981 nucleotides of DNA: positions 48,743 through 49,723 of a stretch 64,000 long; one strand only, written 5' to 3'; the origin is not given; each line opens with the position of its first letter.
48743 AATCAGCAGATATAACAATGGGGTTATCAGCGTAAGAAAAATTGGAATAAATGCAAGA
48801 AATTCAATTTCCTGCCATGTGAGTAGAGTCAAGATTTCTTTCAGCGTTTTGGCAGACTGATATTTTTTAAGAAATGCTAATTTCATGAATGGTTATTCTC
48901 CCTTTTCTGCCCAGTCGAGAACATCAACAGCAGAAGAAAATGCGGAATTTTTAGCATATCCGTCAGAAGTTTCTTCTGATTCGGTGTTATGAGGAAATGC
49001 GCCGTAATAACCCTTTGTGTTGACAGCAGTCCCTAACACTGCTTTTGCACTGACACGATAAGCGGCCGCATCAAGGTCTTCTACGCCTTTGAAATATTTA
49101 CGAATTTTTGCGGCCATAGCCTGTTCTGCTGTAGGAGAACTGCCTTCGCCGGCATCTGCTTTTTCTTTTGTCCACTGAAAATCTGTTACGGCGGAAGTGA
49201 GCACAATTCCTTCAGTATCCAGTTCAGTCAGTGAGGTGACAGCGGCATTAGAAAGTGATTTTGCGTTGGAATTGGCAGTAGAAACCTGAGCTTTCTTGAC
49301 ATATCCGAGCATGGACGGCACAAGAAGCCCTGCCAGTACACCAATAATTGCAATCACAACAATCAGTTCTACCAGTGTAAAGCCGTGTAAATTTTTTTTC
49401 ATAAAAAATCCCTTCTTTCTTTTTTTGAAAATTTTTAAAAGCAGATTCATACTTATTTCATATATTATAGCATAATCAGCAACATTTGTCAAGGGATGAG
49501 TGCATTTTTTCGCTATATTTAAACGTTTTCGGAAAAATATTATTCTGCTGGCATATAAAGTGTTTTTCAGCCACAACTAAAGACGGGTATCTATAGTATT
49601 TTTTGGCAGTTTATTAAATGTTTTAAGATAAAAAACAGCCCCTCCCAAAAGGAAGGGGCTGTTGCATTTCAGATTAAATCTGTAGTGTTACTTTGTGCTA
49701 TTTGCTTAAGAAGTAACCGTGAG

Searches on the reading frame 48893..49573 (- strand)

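Call 24: search_protein_families(library=pfam, proteins=[window:48893-49573:-], max_evalue=0.001)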
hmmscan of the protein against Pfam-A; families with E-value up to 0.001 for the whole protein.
window:48893-49573:- (226 aa): 1 family
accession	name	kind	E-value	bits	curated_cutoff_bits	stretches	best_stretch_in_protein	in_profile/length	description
PF07963.17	N_methyl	-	7.5e-08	32.1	21.2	1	60-84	2-26/27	Prokaryotic N-terminal methylation motif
